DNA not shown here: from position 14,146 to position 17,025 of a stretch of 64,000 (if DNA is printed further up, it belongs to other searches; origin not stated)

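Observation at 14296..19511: Tandem duplicated ~860-aa exported proteins with an unassigned four-part architecture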

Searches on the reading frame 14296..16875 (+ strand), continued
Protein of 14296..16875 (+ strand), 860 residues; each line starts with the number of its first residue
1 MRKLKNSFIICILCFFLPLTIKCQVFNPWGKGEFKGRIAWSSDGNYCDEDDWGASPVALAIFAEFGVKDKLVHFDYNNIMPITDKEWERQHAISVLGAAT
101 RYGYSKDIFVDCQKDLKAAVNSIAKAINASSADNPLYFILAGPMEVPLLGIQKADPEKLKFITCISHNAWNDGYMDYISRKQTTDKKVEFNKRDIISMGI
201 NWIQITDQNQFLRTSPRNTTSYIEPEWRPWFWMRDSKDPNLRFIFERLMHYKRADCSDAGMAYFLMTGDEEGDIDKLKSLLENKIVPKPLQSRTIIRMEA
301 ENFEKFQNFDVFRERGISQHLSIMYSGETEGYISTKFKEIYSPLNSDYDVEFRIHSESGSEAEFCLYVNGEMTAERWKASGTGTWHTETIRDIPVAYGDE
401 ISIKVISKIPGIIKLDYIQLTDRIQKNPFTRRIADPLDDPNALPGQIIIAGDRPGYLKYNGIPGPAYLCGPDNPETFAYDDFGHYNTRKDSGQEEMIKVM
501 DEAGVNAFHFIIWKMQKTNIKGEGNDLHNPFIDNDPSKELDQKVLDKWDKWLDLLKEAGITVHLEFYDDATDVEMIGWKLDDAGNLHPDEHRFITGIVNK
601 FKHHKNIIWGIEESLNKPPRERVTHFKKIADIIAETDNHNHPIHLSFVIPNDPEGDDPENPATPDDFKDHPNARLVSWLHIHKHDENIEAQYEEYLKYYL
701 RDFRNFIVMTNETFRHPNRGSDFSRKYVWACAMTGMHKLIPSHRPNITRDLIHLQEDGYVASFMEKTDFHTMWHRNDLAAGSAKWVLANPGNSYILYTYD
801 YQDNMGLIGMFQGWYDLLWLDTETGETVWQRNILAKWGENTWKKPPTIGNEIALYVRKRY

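Call 52: find_related_loci(query=A2, collection=genome_contigs, flank=10000)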
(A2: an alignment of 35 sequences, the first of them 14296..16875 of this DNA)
Query A2 (860 aa) in genome_contigs; peptide patterns used: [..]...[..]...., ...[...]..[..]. (x = any residue, [..] = any of these).
195 stretches matched a pattern; 126 encode a relative of the query (tblastn E <= 1e-3); the best 80 are kept; 79 distinct loci.
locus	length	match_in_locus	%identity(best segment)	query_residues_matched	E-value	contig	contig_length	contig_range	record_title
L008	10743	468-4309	65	1-860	0e+0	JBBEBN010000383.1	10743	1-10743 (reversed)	MAG: Cyclobacteriaceae bacterium isolate LejiaF_48_12 Lejia_F_8517_length_10743_cov_7, whole genome shotgun sequence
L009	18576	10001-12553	53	9-858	0e+0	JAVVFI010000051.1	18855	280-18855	MAG: Sedimentisphaerales bacterium isolate TamC13-43 NODE_51_length_18855_cov_2.962776, whole genome shotgun sequence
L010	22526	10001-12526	53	1-859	0e+0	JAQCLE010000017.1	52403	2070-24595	MAG: Bacteroidetes bacterium isolate casp40-mb.97 NODE_1464_length_52403_cov_0.106397, whole genome shotgun sequence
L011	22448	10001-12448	52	29-859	0e+0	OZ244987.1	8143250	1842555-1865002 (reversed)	MAG: Saprospiraceae bacterium isolate 81927766-8890-41a5-ac93-6b412b562561 genome assembly, chromosome: 1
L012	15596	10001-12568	50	1-858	0e+0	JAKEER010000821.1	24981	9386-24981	MAG: Acidobacteria bacterium isolate PMV_1.51 PMV_1.51.k101_1614962, whole genome shotgun sequence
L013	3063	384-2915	51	28-859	0e+0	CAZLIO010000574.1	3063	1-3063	MAG TPA_asm: uncultured Pirellulales bacterium isolate SRP214966_co6_189 genome assembly, contig: NODE_31177_length_3063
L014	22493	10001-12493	51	33-858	0e+0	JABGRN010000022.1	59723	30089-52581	MAG: Prolixibacteraceae bacterium isolate co234_bin80 NODE_1041_length_59723_cov_18.325199, whole genome shotgun sequenc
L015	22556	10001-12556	50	1-859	0e+0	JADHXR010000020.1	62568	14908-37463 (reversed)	MAG: Phycisphaerae bacterium isolate BS750m-G58 BS-750m-C268, whole genome shotgun sequence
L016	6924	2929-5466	51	9-859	0e+0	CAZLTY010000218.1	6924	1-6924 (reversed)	MAG TPA_asm: uncultured Pirellulales bacterium isolate binchicken_co142_456 genome assembly, contig: NODE_29631_length_6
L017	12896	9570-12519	51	9-858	0e+0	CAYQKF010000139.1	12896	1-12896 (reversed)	MAG TPA_asm: uncultured Pirellulales bacterium isolate SRP068000_co2_145 genome assembly, contig: NODE_4890_length_12896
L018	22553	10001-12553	50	7-857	0e+0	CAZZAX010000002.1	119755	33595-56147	MAG TPA_asm: uncultured Pirellulales bacterium isolate SRP068000_co1_46 genome assembly, contig: NODE_73_length_119755_c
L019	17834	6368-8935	49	4-859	0e+0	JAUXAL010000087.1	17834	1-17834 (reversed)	MAG: Phycisphaerae bacterium isolate CSMAG_2761 CSMAG_2761_k141_200552_length_17834_cov_60.8433, whole genome shotgun se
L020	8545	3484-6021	50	9-859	0e+0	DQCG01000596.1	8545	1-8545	MAG TPA_asm: Phycisphaerales bacterium isolate UBA9295 contig_126635, whole genome shotgun sequence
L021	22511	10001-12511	49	1-859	0e+0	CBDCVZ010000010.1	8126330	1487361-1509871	MAG: Saprospiraceae bacterium isolate 921b2152-6f96-47fe-8f54-a73ed45dd7d4 genome assembly, contig: contig_10, whole gen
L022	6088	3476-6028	49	1-859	0e+0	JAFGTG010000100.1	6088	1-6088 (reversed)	MAG: Sedimentisphaerales bacterium isolate Zod_Metabat.96 k87_2357460, whole genome shotgun sequence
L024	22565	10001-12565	48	6-859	0e+0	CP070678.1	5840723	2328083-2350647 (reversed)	MAG: Phycisphaerales bacterium isolate bin7 chromosome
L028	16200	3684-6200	40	1-858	0e+0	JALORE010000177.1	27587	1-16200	MAG: Planctomycetota bacterium isolate Prado173 scaffold_6173, whole genome shotgun sequence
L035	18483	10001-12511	39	2-858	0e+0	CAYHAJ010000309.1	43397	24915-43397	MAG TPA_asm: uncultured Pirellulales bacterium isolate ERP119294_co2_505 genome assembly, contig: k141_2061414, whole ge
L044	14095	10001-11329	50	1-442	1e-133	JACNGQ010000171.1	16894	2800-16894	MAG: Planctomycetota bacterium isolate NIOZ-UU13 NIOZ-UU_NODE_4190_length_16894_cov_9.34687, whole genome shotgun sequen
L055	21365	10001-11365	44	2-449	8e-116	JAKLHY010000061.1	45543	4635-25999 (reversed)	MAG: Verrucomicrobia bacterium isolate RA.bin74 RA.bin74_61, whole genome shotgun sequence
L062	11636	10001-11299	46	12-433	9e-111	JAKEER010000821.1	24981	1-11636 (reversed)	MAG: Acidobacteria bacterium isolate PMV_1.51 PMV_1.51.k101_1614962, whole genome shotgun sequence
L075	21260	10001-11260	44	2-423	1e-104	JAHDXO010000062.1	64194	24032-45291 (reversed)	MAG: Pirellulaceae bacterium isolate PLA7 NODE_1079_length_64194_cov_10.326369, whole genome shotgun sequence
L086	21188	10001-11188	46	27-430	2e-97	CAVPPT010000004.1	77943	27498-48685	MAG: uncultured Planctomycetaceae bacterium isolate MFD09779.bin.3.162 genome assembly, contig: contig_23096, whole geno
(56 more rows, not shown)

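Call 58: search_protein_families(library=pfam, proteins=[L028:1945-3558:-, L075:8643-9977:+, L008:7632-9038:+, L035:12581-14548:+, L062:6551-8560:+, L015:14024-15175:-, L024:4248-5630:+, L086:12987-14657:+, L055:10019-13282:+], max_evalue=0.001)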
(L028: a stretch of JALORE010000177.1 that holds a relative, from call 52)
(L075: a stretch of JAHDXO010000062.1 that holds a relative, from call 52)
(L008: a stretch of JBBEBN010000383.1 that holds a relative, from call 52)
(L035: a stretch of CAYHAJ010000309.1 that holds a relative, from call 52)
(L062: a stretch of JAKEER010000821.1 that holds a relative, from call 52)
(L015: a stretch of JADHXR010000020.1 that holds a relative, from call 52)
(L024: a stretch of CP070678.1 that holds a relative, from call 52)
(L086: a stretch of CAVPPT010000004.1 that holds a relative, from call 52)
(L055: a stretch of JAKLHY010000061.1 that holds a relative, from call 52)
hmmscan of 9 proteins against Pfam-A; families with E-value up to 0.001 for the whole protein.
L028:1945-3558:- (538 aa): 3 families
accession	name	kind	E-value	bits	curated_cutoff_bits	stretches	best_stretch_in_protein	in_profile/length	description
PF00884.28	Sulfatase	-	1.4e-55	189.2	25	1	104-430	1-300/301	Sulfatase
PF16347.10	SGSH_C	-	6.1e-10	39.9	29.3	1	389-505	11-133/154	N-sulphoglucosamine sulphohydrolase, C-terminal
PF01663.27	Phosphodiest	-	3.7e-05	23.9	23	1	127-366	18-221/342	Type I phosphodiesterase / nucleotide pyrophosphatase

L075:8643-9977:+ (445 aa): 1 family
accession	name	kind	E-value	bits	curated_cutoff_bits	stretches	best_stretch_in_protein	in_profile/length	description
PF00144.29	Beta-lactamase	-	4.9e-29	102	27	1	145-422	20-307/329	Beta-lactamase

L008:7632-9038:+ (469 aa): 2 families
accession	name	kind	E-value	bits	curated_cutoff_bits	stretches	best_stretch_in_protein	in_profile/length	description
PF07005.16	SBD_N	-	4.2e-53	180.9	25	1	35-271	1-228/230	Sugar-binding N-terminal domain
PF17042.10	NBD_C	-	6.2e-38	131.3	28.3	1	295-457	1-168/168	Nucleotide-binding C-terminal domain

L035:12581-14548:+ (656 aa): 0 families

L062:6551-8560:+ (670 aa): 6 families
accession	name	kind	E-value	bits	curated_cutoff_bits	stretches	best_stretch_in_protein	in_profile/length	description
PF25183.1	OMP_b-brl_4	-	1.2e-94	318.8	30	1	262-669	1-409/838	Outer membrane beta barrel domain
PF13620.12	CarboxypepD_reg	-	1.6e-18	67.3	32.3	1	47-128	1-82/82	Carboxypeptidase regulatory-like domain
PF07715.20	Plug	-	8.2e-08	33.2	23.9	1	156-257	12-105/107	TonB-dependent Receptor Plug Domain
PF17210.9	SdrD_B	-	1.5e-07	32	29.7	1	54-141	18-102/112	SdrD B-like domain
PF17802.7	SpaA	-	5.8e-05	23.6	23.1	1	53-105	8-65/91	Prealbumin-like fold domain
PF13715.12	CarbopepD_reg_2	-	9.3e-05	22.8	32.2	1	48-107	1-57/88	CarboxypepD_reg-like domain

L015:14024-15175:- (384 aa): 2 families
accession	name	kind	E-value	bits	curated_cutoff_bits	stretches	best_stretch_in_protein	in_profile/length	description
PF07676.18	PD40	-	3.2e-30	103.8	20.9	4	194-234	1-38/38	WD40-like Beta Propeller Repeat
PF23085.1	RRM_PARP14_3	-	8.6e-05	23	24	0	150-179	9-38/82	PARP14, third RRM domain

L024:4248-5630:+ (461 aa): 2 families
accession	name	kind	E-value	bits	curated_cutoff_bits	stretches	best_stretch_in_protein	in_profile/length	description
PF07690.21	MFS_1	-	1.5e-54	185.7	33.4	1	20-375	2-346/347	Major Facilitator Superfamily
PF00083.30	Sugar_tr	-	2.9e-07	30.2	22.3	1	21-188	22-191/452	Sugar (and other) transporter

L086:12987-14657:+ (557 aa): 11 families
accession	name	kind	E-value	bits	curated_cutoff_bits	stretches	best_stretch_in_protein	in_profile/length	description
PF00069.31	Pkinase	-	1e-26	94.4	31.7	1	84-339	29-251/263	Protein kinase domain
PF00989.32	PAS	-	3.6e-23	82.2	22.6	2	482-546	3-67/113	PAS fold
PF13426.13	PAS_9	-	1.5e-21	77.1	27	2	379-474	5-103/103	PAS domain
PF08448.16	PAS_4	-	1.1e-20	74.4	23.1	2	374-477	4-110/110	PAS fold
PF07714.23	PK_Tyr_Ser-Thr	-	2.1e-18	67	23.1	1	85-216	34-153/258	Protein tyrosine and serine/threonine kinase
PF08447.18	PAS_3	-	7.9e-18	65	25.6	1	391-462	5-78/89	PAS fold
PF13188.13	PAS_8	-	9.8e-13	47.9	21.8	1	481-531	2-49/65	PAS domain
PF12860.13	PAS_7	-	5.4e-06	27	27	0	378-480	8-115/115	PAS fold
PF14598.12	PAS_11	-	0.00025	21.4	25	1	380-458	7-83/109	PAS domain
PF01636.29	APH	-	0.00031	21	23.2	0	174-213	164-198/239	Phosphotransferase enzyme family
PF24820.1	Diguanyl_cycl_sensor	-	0.00046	20.6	28.1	0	487-539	3-55/109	Diguanylate cyclase-like sensor domain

L055:10019-13282:+ (1088 aa): 2 families
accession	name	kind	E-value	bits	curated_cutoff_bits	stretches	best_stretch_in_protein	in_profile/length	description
PF14871.12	GHL6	-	5.6e-23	82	35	1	477-607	1-132/132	Hypothetical glycosyl hydrolase 6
PF02638.21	GHL10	-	0.0006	19.4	27.9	0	519-607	67-162/311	Glycosyl hydrolase-like 10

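Call 61: search_protein_families(library=pfam, proteins=[L044:4534-5625:+, L044:5612-6244:+, L044:567-1313:+, L044:1450-4356:+, L024:6836-7807:-, L012:6062-7204:+, L012:7159-8082:+, L009:14486-15658:+, L009:15637-16776:+, L009:8981-9835:+], max_evalue=0.001)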
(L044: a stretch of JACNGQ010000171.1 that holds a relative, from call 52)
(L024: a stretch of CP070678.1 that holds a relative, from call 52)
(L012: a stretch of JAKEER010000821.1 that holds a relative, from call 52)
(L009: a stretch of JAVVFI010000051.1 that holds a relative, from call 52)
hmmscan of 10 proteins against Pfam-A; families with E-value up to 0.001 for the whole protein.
L044:4534-5625:+ (364 aa): 1 family
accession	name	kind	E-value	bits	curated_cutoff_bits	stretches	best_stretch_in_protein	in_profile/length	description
PF00180.25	Iso_dh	-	7.4e-94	315.3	27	1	8-349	1-348/348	Isocitrate/isopropylmalate dehydrogenase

L044:5612-6244:+ (211 aa): 1 family
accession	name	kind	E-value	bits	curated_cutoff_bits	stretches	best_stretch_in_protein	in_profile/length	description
PF04199.19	Cyclase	-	4.5e-28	98.7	23.1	1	5-148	1-140/142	Putative cyclase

L044:567-1313:+ (249 aa): 2 families
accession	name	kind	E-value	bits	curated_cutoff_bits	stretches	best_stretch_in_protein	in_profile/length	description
PF07963.17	N_methyl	-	5.7e-09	35.6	21.2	1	10-34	3-27/27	Prokaryotic N-terminal methylation motif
PF07596.16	SBP_bac_10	-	1.5e-06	28.9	23.3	1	39-98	2-60/268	Protein of unknown function (DUF1559)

L044:1450-4356:+ (969 aa): 3 families
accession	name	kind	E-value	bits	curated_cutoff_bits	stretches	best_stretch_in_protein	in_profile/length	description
PF16586.11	DUF5060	-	2e-20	73.2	27.2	1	35-118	3-70/70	Domain of unknown function (DUF5060)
PF17829.7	GH115_C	-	2.4e-08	34.4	24.1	1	766-951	2-160/172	Glycosyl hydrolase family 115 C-terminal domain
PF12904.13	Collagen_bind_2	-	8.5e-05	22.8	22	1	519-593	13-91/92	Putative collagen-binding domain of a collagenase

L024:6836-7807:- (324 aa): 1 family
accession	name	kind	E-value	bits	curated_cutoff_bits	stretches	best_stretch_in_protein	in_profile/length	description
PF01261.30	AP_endonuc_2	-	8.4e-23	81.8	31.1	1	32-265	3-231/249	Xylose isomerase-like TIM barrel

L012:6062-7204:+ (381 aa): 3 families
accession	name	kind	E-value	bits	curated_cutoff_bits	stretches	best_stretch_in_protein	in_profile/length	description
PF02826.25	2-Hacid_dh_C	-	2.3e-57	193.7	25.1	1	145-323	1-178/178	D-isomer specific 2-hydroxyacid dehydrogenase, NAD binding domain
PF00389.36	2-Hacid_dh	-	1.4e-13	51.1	24.6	1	92-355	50-134/134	D-isomer specific 2-hydroxyacid dehydrogenase, catalytic domain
PF22660.2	RS_preATP-grasp-like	-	0.0003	21.5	27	0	183-240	2-66/98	Ribonucleotide synthetase preATP-grasp domain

L012:7159-8082:+ (308 aa): 1 family
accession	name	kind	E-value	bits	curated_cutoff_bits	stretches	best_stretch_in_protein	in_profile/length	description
PF01116.26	F_bP_aldolase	-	3.2e-79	266.8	25.5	1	23-302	3-275/277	Fructose-bisphosphate aldolase class-II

L009:14486-15658:+ (391 aa): 2 families
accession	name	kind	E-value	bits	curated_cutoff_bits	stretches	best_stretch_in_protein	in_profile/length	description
PF01546.33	Peptidase_M20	-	2e-40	139.3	24.6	1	78-381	1-204/206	Peptidase family M20/M25/M40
PF07687.19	M20_dimer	-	1.8e-10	41.1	21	1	194-280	10-102/107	Peptidase dimerisation domain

L009:15637-16776:+ (380 aa): 1 family
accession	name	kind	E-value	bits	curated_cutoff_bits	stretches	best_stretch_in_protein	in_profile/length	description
PF04107.18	GCS2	-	1.7e-48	165.9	21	1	22-300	1-290/291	Glutamate-cysteine ligase family 2(GCS2)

L009:8981-9835:+ (285 aa): 2 families
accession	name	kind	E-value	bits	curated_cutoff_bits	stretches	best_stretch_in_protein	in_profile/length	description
PF02548.21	Pantoate_transf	-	3.8e-103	344.8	28.7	1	5-262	1-258/259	Ketopantoate hydroxymethyltransferase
PF13714.12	PEP_mutase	-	8.7e-08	32.5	31.5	1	14-133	4-118/240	Phosphoenolpyruvate phosphomutase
